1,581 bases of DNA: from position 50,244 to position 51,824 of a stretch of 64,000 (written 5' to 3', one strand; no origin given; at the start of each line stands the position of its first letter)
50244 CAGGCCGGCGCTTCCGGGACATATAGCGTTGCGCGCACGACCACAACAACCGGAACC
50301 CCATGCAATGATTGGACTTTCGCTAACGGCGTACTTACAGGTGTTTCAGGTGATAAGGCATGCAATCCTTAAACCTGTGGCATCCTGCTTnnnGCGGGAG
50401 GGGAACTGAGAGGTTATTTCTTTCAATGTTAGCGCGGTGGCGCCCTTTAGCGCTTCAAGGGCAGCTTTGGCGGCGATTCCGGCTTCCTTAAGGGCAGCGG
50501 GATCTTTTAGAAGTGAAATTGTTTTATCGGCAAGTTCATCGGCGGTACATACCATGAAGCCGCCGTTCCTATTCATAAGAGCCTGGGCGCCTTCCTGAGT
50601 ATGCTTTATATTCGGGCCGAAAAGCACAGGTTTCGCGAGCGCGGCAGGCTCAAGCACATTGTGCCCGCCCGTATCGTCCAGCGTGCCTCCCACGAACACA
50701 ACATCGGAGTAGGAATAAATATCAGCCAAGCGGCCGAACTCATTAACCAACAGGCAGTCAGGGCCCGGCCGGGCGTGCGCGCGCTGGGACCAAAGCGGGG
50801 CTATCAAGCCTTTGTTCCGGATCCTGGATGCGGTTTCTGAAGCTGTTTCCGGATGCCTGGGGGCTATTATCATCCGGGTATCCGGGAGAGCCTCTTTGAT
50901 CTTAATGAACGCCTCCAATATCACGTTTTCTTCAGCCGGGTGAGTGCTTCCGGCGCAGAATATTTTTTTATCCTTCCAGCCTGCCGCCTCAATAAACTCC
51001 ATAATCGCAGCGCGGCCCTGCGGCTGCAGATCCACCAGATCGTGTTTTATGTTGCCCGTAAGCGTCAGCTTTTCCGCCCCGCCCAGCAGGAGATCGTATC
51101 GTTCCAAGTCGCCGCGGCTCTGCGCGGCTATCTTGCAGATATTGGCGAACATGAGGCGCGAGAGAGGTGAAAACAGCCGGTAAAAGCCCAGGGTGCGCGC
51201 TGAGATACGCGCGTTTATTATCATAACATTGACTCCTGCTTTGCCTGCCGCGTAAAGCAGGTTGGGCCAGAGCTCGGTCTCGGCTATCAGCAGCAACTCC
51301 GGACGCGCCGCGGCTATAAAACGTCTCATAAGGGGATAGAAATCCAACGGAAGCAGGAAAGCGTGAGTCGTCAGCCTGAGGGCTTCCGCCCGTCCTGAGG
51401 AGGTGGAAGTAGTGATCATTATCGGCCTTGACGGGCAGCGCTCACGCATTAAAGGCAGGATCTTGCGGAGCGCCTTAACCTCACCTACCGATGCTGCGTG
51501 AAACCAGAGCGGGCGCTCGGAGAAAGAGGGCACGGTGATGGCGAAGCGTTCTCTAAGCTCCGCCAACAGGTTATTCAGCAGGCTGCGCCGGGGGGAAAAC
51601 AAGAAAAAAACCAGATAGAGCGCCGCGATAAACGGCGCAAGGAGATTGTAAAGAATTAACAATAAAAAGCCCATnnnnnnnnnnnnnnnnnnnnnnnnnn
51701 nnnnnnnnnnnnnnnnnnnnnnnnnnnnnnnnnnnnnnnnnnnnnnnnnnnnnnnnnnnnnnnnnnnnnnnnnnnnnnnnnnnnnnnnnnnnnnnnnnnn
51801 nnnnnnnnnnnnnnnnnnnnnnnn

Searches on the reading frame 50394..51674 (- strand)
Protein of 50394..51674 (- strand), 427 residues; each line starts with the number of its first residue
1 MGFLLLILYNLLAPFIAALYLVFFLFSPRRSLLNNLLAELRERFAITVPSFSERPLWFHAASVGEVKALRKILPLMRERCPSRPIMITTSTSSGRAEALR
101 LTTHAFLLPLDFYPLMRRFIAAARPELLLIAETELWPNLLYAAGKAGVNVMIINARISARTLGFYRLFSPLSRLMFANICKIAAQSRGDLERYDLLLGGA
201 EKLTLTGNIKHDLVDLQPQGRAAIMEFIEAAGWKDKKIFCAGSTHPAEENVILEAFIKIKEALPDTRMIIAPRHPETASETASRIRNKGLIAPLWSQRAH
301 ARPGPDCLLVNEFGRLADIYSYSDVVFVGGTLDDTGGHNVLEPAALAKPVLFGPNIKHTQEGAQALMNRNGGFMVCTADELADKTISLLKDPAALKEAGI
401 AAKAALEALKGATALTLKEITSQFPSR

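Call 77: search_protein_families(library=pfam, proteins=[window:50394-51674:-])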
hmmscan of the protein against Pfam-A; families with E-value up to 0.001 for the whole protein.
window:50394-51674:- (427 aa): 2 families
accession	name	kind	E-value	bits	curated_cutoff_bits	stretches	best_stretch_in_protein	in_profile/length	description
PF04413.22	Glycos_transf_N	-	1.3e-47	162.1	23.9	1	39-212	2-178/179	3-Deoxy-D-manno-octulosonic-acid transferase (kdotransferase)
PF00534.26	Glycos_transf_1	-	0.00099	19.1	26.4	0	252-403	33-170/172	Glycosyl transferases group 1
